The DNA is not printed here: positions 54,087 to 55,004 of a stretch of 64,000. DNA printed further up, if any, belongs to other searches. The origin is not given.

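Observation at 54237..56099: Three tandem HD-domain paralogs inserted into the conserved mnmG–rsmG block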

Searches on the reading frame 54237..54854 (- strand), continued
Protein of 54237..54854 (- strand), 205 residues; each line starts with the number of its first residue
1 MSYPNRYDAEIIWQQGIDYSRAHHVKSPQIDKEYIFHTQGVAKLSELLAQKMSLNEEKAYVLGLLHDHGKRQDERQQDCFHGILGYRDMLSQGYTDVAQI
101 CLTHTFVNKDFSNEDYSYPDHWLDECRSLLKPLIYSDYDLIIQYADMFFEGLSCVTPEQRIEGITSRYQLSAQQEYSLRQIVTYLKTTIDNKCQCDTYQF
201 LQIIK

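Call 37: search_protein_families(library=ncbifam, proteins=[L001:8612-9409:+, L017:7321-8148:+, L001:4376-4750:+], max_evalue=0.01)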
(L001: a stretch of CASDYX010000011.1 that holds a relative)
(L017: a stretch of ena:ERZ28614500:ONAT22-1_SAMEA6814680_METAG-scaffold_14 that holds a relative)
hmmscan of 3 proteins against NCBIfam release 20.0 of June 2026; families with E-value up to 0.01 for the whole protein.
L001:8612-9409:+ (266 aa): 22 families
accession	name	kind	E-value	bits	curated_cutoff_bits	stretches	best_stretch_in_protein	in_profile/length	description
NF005596.0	PRK07328.1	subfamily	3.2e-31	108.7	202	1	7-259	6-251/269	histidinol-phosphatase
TIGR01856.1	hisJ_fam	subfamily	1.3e-27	97.1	90.2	1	6-251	2-250/252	histidinol-phosphatase HisJ family protein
NF005996.1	PRK08123.1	equivalog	2.7e-18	66.2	133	1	8-250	4-260/262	histidinol-phosphatase HisJ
NF005235.0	PRK06740.1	equivalog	3e-17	63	442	1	80-258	139-313/335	histidinol phosphate phosphatase domain-containing protein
NF006251.0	PRK08392.1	equivalog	1.2e-13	51.1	212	1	6-129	3-106/216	hypothetical protein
NF006375.0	PRK08609.1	equivalog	2.1e-12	46.4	426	1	6-128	338-448/571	DNA polymerase/3'-5' exonuclease PolX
NF004086.0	PRK05588.1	equivalog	1.8e-10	41.3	321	1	5-257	2-238/255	histidinol phosphate phosphatase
NF005928.0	PRK07945.1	equivalog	2.4e-09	37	250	1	7-110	102-195/337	PHP domain-containing protein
NF006702.0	PRK09248.1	domain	6.6e-09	35.6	264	1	5-121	5-105/246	PHP domain-containing protein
NF004981.0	PRK06361.1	equivalog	4.1e-08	32.8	117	1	5-42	2-39/217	histidinol phosphate phosphatase domain-containing protein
NF001688.0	PRK00448.1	equivalog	1e-05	23.3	873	1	5-44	341-380/1445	PolC-type DNA polymerase III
NF045780.1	TrlF_fam_ATP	equivalog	8.8e-05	21.4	350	1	7-246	10-241/944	TrlF family AAA-like ATPase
NF041577.1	nside_bi_sphtase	equivalog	0.00012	21.4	400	1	3-43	2-42/276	3',5'-nucleoside bisphosphate phosphatase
NF005298.0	PRK06826.1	equivalog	0.00012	19.8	1260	1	5-44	6-47/1151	DNA polymerase III subunit alpha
TIGR00594.1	polc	superfamily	0.00018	19.7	434.35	1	6-43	3-42/1022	DNA polymerase III subunit alpha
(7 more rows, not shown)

L017:7321-8148:+ (276 aa): 10 families
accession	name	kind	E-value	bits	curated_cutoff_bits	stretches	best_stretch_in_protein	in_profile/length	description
NF005596.0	PRK07328.1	subfamily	3.1e-38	131.7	202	1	4-269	4-253/269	histidinol-phosphatase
TIGR01856.1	hisJ_fam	subfamily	2.3e-34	119.2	90.2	1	5-259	2-250/252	histidinol-phosphatase HisJ family protein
NF005235.0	PRK06740.1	equivalog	1.4e-20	74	442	1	69-269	120-316/335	histidinol phosphate phosphatase domain-containing protein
NF005996.1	PRK08123.1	equivalog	4.8e-20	71.9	133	1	7-258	4-260/262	histidinol-phosphatase HisJ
NF004086.0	PRK05588.1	equivalog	4.4e-10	40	321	1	88-270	64-243/255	histidinol phosphate phosphatase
NF005597.0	PRK07329.1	equivalog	1e-08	35.1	303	1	73-269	53-243/257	hypothetical protein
NF006702.0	PRK09248.1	domain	4.8e-08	32.8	264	1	159-269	114-216/246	PHP domain-containing protein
NF006375.0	PRK08609.1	equivalog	1.2e-06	27.4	426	1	7-251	340-533/571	DNA polymerase/3'-5' exonuclease PolX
NF006251.0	PRK08392.1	equivalog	2.3e-06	27.3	212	0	6-45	4-40/216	hypothetical protein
NF001493.0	PRK00346.2-3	equivalog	0.009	15.7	230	0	62-159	137-233/269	5'/3'-nucleotidase SurE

L001:4376-4750:+ (125 aa): 0 families

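Call 64: find_encoding_contigs(protein=P0066, flank=5000, max_places=2)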
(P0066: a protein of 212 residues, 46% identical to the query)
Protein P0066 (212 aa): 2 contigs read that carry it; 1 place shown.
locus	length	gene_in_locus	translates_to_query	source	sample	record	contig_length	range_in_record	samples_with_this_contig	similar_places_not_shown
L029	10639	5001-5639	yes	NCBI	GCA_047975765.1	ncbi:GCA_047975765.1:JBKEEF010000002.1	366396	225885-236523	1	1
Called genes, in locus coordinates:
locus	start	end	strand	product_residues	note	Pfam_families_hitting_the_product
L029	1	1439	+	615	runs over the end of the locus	PF01134:GIDA, PF12831:FAD_oxidored, PF21680:GIDA_C_1st, PF13932:SAM_GIDA_C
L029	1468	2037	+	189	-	PF00293:NUDIX (weak)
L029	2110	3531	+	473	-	PF00275:EPSP_synthase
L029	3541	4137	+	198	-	PF02811:PHP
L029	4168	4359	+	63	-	-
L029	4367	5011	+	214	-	PF01966:HD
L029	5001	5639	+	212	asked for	PF08668:HDOD (weak), PF01966:HD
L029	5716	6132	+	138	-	-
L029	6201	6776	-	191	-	PF02525:Flavodoxin_2, PF03358:FMN_red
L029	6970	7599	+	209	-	PF02527:GidB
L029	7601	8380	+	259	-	PF00142:Fer4_NifH, PF01656:CbiA, PF02374:ArsA_ATPase (weak), PF06564:CBP_BcsQ, PF09140:MipZ, PF10609:ParA, PF13614:AAA_31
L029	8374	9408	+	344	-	PF02195:ParB_N, PF17762:HTH_ParB, PF23552:ParB_C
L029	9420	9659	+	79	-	-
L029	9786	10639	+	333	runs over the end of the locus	PF00565:SNase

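Call 65: find_encoding_contigs(protein=P0057, flank=5000, max_places=2)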
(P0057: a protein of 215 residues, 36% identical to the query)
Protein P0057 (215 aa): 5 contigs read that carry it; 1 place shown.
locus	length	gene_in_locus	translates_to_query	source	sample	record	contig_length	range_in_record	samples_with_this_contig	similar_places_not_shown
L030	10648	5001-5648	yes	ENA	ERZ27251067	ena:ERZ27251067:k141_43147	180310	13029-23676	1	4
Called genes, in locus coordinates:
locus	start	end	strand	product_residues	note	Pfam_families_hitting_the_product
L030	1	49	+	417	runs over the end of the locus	PF07498:Rho_N, PF07497:Rho_RNA_bind, PF00006:ATP-synt_ab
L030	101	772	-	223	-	PF00702:Hydrolase, PF13419:HAD_2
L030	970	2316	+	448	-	PF10396:TrmE_N, PF00350:Dynamin_N (faint), PF12631:MnmE_helical, PF01926:MMR_HSR1, PF02421:FeoB_N, PF16897:MMR_HSR1_Xtn (weak)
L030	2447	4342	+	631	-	PF01134:GIDA, PF12831:FAD_oxidored, PF21680:GIDA_C_1st, PF13932:SAM_GIDA_C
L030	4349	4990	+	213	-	PF08668:HDOD (weak), PF01966:HD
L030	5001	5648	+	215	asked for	PF08668:HDOD (weak), PF01966:HD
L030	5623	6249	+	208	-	PF08668:HDOD (weak), PF01966:HD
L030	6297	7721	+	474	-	PF00275:EPSP_synthase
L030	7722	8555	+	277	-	PF02811:PHP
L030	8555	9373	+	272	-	PF02811:PHP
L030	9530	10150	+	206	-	PF02527:GidB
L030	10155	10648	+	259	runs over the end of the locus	PF00142:Fer4_NifH, PF01656:CbiA, PF02374:ArsA_ATPase (weak), PF06564:CBP_BcsQ, PF09140:MipZ, PF10609:ParA, PF13614:AAA_31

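Call 68: search_protein_families(library=ncbifam, proteins=[L030:6297-7718:+, L029:1468-2034:+, L030:7722-8552:+, L030:8555-9370:+, L029:3541-4134:+], max_evalue=0.00001)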
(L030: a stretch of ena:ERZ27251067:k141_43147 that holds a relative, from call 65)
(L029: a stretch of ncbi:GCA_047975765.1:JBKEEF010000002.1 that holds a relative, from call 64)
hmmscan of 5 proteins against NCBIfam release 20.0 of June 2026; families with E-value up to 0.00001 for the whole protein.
L030:6297-7718:+ (474 aa): 4 families
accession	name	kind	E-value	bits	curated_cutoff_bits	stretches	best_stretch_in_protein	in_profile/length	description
NF006873.0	PRK09369.1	subfamily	2.3e-86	290.1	297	1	10-459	2-416/419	UDP-N-acetylglucosamine 1-carboxyvinyltransferase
TIGR01072.1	murA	equivalog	7.3e-82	275.4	392.7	1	10-458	2-415/416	UDP-N-acetylglucosamine 1-carboxyvinyltransferase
NF009470.0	PRK12830.1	equivalog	7e-81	272.1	552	1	10-459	2-414/417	UDP-N-acetylglucosamine 1-carboxyvinyltransferase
TIGR01356.1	aroA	equivalog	4e-06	25.9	287.25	0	23-80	2-278/415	3-phosphoshikimate 1-carboxyvinyltransferase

L029:1468-2034:+ (189 aa): 0 families

L030:7722-8552:+ (277 aa): 9 families
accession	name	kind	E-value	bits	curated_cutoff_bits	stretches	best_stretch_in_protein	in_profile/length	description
NF005596.0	PRK07328.1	subfamily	1.8e-30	106.2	202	1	4-272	4-254/269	histidinol-phosphatase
TIGR01856.1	hisJ_fam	subfamily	2.5e-23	83.1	90.2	1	5-261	2-250/252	histidinol-phosphatase HisJ family protein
NF005235.0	PRK06740.1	equivalog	1.1e-15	57.9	442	1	22-271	66-316/335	histidinol phosphate phosphatase domain-containing protein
NF005996.1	PRK08123.1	equivalog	2.7e-15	56.4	133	1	7-260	4-260/262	histidinol-phosphatase HisJ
NF006375.0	PRK08609.1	equivalog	2.1e-09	36.5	426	0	6-39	339-372/571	DNA polymerase/3'-5' exonuclease PolX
NF006702.0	PRK09248.1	domain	4.1e-09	36.3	264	0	189-271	133-216/246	PHP domain-containing protein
NF005928.0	PRK07945.1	equivalog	1.6e-08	34.3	250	0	6-39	102-135/337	PHP domain-containing protein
NF004981.0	PRK06361.1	equivalog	8.8e-07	28.5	117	0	4-40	2-38/217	histidinol phosphate phosphatase domain-containing protein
NF006251.0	PRK08392.1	equivalog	2.8e-06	27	212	0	6-40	4-38/216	hypothetical protein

L030:8555-9370:+ (272 aa): 7 families
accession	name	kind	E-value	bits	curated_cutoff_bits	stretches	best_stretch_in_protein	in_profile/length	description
NF005596.0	PRK07328.1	subfamily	4.3e-37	128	202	1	5-270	5-257/269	histidinol-phosphatase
TIGR01856.1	hisJ_fam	subfamily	2e-27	96.5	90.2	1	6-257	3-251/252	histidinol-phosphatase HisJ family protein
NF005235.0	PRK06740.1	equivalog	6.2e-22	78.5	442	1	82-266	138-316/335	histidinol phosphate phosphatase domain-containing protein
NF005996.1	PRK08123.1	equivalog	8e-18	64.7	133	1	7-255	4-260/262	histidinol-phosphatase HisJ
NF004086.0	PRK05588.1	equivalog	1.4e-12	48.2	321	1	4-264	2-240/255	histidinol phosphate phosphatase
NF006375.0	PRK08609.1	equivalog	1.8e-09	36.7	426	1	6-143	339-461/571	DNA polymerase/3'-5' exonuclease PolX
NF005597.0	PRK07329.1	equivalog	1.2e-08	34.8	303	1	4-264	4-241/257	hypothetical protein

L029:3541-4134:+ (198 aa): 3 families
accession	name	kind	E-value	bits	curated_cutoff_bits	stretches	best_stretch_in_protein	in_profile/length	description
NF005596.0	PRK07328.1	subfamily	7.1e-18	64.9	202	1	6-187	4-171/269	histidinol-phosphatase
NF005235.0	PRK06740.1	equivalog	2.7e-13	50.1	442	1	65-185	120-231/335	histidinol phosphate phosphatase domain-containing protein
NF005996.1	PRK08123.1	equivalog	3.3e-09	36.4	133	1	9-185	4-183/262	histidinol-phosphatase HisJ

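Call 73: predict_structure(alignment_id=A6)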
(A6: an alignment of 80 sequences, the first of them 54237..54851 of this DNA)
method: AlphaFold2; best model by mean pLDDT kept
length: 204 residues; sequences in the alignment: 80
mean_pLDDT: 96.8   pTM: 0.92
mean pLDDT of the five models: 96.8, 96.8, 96.1, 96.1, 95.4
residues with pLDDT >= 90: 201; 70-90: 2; 50-70: 1; < 50: 0
segments of 3 or more residues with pLDDT < 50: none
pLDDT, mean of each block of 10 residues (from residue 1): 98 98 95 98 99 99 98 95 98 99 96 96 98 98 97 96 94 97 98 97 81
secondary structure, 60 per line:
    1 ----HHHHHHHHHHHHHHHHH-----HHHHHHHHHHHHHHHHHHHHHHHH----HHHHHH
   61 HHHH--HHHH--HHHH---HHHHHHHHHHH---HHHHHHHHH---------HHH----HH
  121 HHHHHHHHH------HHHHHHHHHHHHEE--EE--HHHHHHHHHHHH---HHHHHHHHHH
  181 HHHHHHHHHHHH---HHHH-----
elements in order: H5-21 H27-50 H55-64 H67-70 H73-76 H80-90 H94-102 H119-129 H136-147 H156-167 H171-192 H196-199
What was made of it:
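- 54237..54854 (-): HD_A: third HD gene (205 aa), orthogroup A. This is the type kept in genomes with a single copy. AlphaFold2 model pLDDT 96.8 (call 73).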

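Call 75: fold_search(model_id=the predicted structure, library=pdb)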
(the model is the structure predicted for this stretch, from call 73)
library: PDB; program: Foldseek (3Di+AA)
matches with E <= 10: 383; with E <= 0.001: 0
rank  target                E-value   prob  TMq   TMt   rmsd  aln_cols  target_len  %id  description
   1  3hc1                  1.1e-02  1.00  0.44  0.31  11.5       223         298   15  Crystal structure of HDOD domain protein with unknown function (NP_953345.1) from GEOBACTER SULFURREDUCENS at 1.90 A res (released 2009-06-02)
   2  2pq7                  1.1e-02  1.00  0.39  0.45   9.1       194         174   15  Crystal structure of predicted HD superfamily hydrolase (104161995) from uncultured Thermotogales bacterium at 1.45 A re (released 2007-05-15)
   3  2ogi_B                1.1e-02  1.00  0.43  0.45  10.0       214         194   15  Crystal structure of a putative metal dependent phosphohydrolase (sag1661) from streptococcus agalactiae serogroup v a (released 2007-01-16)
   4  4s1c_A                1.4e-02  1.00  0.39  0.38  11.1       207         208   17  Crystal Structure of L. monocytogenes phosphodiesterase PgpH HD domain (released 2015-02-11)
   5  4s1c_D                1.6e-02  1.00  0.43  0.42   9.5       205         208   18  Crystal Structure of L. monocytogenes phosphodiesterase PgpH HD domain (released 2015-02-11)
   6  8wmy_B                2.1e-02  0.97  0.34  0.35  13.5       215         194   19  Crystal structure of YqeK in complex with MG and ADP. (released 2023-10-25)
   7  2ogi_A                2.3e-02  0.99  0.35  0.36  13.2       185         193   17  Crystal structure of a putative metal dependent phosphohydrolase (sag1661) from streptococcus agalactiae serogroup v a (released 2007-01-16)
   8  4mcw_A                2.4e-02  0.99  0.40  0.25   9.1       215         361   14  Crystal structure of a HD-GYP domain (a cyclic-di-GMP phosphodiesterase) containing a tri-nuclear metal centre (released 2014-02-19)
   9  4s1b_D                2.9e-02  1.00  0.39  0.38  11.6       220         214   14  Crystal Structure of L. monocytogenes phosphodiesterase PgpH HD domain in complex with Cyclic-di-AMP (released 2015-02-11)
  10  8jja                  2.9e-02  0.96  0.32  0.33  10.6       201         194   15  SP1746 in complex with acetate ions (released 2024-05-08)
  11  7eiv_C                3.7e-02  0.98  0.43  0.19  13.2       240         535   13  heterotetrameric glycyl-tRNA synthetase from Escherichia coli (released 2021-08-11)
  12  8jk9                  3.7e-02  0.97  0.31  0.32  11.8       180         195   18  SP1746 in complex with GDP (released 2024-05-08)
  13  4s1b_A                3.9e-02  0.99  0.39  0.37  10.7       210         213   16  Crystal Structure of L. monocytogenes phosphodiesterase PgpH HD domain in complex with Cyclic-di-AMP (released 2015-02-11)
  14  9qzk_A                3.9e-02  0.85  0.28  0.14  14.9       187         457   14  SadB of Pseudomonas aeruginosa (released 2025-05-28)
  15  8jkp                  5.4e-02  0.97  0.38  0.40  11.7       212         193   15  SP1746 in complex with dTMP (released 2024-05-08)
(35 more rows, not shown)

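Call 80: search_protein_families(library=pfam, proteins=[L008:3887-4651:-, L008:4641-5543:-, L008:5950-7137:+, L008:7344-7985:+, L008:7992-8630:+, L008:9479-10402:-, L008:10849-11913:+, L008:11949-13430:-], max_evalue=0.0001)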
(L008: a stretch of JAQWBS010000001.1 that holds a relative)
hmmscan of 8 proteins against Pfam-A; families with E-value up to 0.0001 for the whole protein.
L008:3887-4651:- (254 aa): 2 families
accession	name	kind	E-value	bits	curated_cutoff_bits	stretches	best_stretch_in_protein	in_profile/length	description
PF00588.24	SpoU_methylase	-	9.8e-42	142.9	29.7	1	111-250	3-142/142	SpoU rRNA Methylase family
PF08032.17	SpoU_sub_bind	-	1.1e-13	51.7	22.8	1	19-92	2-74/76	RNA 2'-O ribose methyltransferase substrate binding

L008:4641-5543:- (300 aa): 5 families
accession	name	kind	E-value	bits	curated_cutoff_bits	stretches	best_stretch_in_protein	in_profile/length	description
PF22645.1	GKRP_SIS_N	-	9.6e-15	54.8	27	1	47-149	3-109/113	Glucokinase regulatory protein N-terminal SIS domain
PF13580.11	SIS_2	-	1.2e-11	45.3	27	1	38-164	13-138/138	SIS domain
PF20741.3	GKRP-like_C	-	1.3e-08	35.7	27.7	0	219-255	1-37/100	C-terminal lid domain of glucokinase regulatory protein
PF01380.27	SIS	-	3e-07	30.8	25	1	128-206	52-128/131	SIS domain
PF22198.1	GKRP_SIS_2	-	1.6e-06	28.4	27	1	42-103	3-64/191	Glucokinase regulatory protein, second SIS domain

L008:5950-7137:+ (396 aa): 3 families
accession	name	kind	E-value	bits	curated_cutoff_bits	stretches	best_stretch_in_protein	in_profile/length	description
PF00009.33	GTP_EFTU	-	3.8e-63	212.9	26.5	1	10-204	1-188/188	Elongation factor Tu GTP binding domain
PF03143.23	GTP_EFTU_D3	-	4.9e-38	130.1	27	1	300-394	1-105/106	Elongation factor Tu C-terminal domain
PF03144.31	GTP_EFTU_D2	-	1.5e-19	70.6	30.3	1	227-296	1-73/73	Elongation factor Tu domain 2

L008:7344-7985:+ (214 aa): 1 family
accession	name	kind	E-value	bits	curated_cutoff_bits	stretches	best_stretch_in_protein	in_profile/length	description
PF00293.34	NUDIX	-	5.5e-11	43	21.1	1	33-156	3-119/134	NUDIX domain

L008:7992-8630:+ (213 aa): 2 families
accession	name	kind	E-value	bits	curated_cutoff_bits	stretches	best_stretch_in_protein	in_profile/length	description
PF01966.28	HD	-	7.1e-10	39.6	22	1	36-151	2-114/116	HD domain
PF08668.18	HDOD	-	1.2e-06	28.6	22.9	1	28-74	88-134/196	HDOD domain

L008:9479-10402:- (307 aa): 2 families
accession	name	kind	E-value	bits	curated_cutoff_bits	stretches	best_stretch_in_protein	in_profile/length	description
PF04233.19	Phage_Mu_F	-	1.8e-13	51.7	29.6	1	88-140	56-110/112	Phage Mu protein F like protein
PF03734.19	YkuD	-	1.3e-08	36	23.4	1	169-287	14-136/146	L,D-transpeptidase catalytic domain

L008:10849-11913:+ (355 aa): 0 families

L008:11949-13430:- (493 aa): 0 families
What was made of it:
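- A NUDIX gene lies directly upstream of the HD gene in L008 and within the island in L029 (calls 64, 80).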
